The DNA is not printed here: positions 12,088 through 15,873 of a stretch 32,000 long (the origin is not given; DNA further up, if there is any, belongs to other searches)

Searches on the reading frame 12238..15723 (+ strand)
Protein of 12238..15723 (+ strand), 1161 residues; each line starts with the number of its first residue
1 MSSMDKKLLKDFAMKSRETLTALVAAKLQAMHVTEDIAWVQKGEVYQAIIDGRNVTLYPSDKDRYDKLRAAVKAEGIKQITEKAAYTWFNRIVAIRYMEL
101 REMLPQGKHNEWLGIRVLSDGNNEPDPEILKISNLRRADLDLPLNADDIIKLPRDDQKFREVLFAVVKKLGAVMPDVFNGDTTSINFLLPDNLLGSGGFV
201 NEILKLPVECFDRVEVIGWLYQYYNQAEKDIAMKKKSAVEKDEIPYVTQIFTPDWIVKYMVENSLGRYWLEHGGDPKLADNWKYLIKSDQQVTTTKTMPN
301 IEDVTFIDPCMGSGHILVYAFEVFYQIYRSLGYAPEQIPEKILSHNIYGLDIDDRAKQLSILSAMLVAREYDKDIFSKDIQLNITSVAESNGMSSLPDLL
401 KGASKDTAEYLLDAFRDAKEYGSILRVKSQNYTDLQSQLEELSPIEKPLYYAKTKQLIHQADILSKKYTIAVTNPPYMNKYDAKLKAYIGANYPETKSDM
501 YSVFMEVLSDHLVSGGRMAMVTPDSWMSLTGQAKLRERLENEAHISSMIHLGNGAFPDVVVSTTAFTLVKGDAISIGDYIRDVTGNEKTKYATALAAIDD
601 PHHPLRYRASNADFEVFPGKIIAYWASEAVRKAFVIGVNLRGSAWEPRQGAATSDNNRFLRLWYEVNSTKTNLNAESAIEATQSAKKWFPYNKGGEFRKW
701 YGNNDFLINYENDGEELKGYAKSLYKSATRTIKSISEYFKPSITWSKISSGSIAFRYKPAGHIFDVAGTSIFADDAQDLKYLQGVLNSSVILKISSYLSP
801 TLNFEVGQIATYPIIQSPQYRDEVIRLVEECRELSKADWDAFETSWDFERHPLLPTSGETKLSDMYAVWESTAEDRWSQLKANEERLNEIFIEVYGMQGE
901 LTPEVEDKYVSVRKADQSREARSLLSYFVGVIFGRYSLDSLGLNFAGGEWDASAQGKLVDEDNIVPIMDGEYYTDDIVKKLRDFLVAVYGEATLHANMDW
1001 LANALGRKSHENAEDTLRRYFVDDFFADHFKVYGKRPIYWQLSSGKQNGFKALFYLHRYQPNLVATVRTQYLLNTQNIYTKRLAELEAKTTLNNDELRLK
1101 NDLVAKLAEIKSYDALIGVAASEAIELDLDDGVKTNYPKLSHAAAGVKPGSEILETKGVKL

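Call 7: search_protein_families(library=pfam, proteins=[window:12238-15723:+], max_evalue=0.001)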
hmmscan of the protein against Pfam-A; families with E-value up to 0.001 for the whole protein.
window:12238-15723:+ (1161 aa): 3 families
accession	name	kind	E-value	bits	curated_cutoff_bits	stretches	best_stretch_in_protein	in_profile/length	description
PF07669.17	Eco57I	-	1.1e-21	78.1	25.3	1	345-552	1-166/171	Eco57I restriction-modification methylase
PF02384.22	N6_Mtase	-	8.1e-12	45.5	20.4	1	465-572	123-234/311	N-6 DNA Methylase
PF20473.4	MmeI_Mtase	-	0.00019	21.1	27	1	296-375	13-93/259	MmeI, DNA-methyltransferase domain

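Call 8: search_protein_families(library=padloc, proteins=[window:12238-15723:+], max_evalue=0.00001)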
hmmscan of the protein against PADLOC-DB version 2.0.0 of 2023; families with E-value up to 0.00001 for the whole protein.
window:12238-15723:+ (1161 aa): 38 families (the best 25 are shown)
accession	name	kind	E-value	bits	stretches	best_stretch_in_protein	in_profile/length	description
PDLC02521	PglX|PglXI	-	0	1223.1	1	4-1145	1-1168/1174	PglX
PDLC03600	REase_MTase_IIG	-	0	1061.9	1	4-1148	1-1195/1205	Type IIG restriction enzyme-methyltransferase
PDLC02641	DrmMI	-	2.3e-221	735.8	1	4-1147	1-1160/1161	DrmMI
PDLC02524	PglX|PglXI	-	3.8e-177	588.9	1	212-856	16-682/722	PglX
PDLC02516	PglX|PglXI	-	3.6e-171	568.8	1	599-1143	21-580/593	PglX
PDLC02517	PglX|PglXI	-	2.3e-143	477.2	1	455-1142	2-688/707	PglX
PDLC02525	PglX|PglXI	-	2.1e-131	437.5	1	4-587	1-581/607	PglX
PDLC02522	PglX|PglXI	-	1.3e-124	415.3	2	300-859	420-982/1218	PglX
PDLC02527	PglX|PglXI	-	1.9e-91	305.5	2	446-1134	535-1226/1332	PglX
PDLC02519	PglX|PglXI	-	1.3e-78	262.9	3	419-912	433-927/1241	PglX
PDLC02523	PglX|PglXI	-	1.6e-73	246.2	4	465-830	559-919/1428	PglX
PDLC02528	PglX|PglXI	-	4.5e-66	221.4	2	170-755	135-738/1125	PglX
PDLC02518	PglX|PglXI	-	1.1e-64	216.8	4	454-862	499-899/1412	PglX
PDLC02539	PglX|PglXI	-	3.3e-47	159.3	2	515-907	10-398/706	PglX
PDLC02531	PglX|PglXI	-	6.7e-45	151.7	1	960-1144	159-348/359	PglX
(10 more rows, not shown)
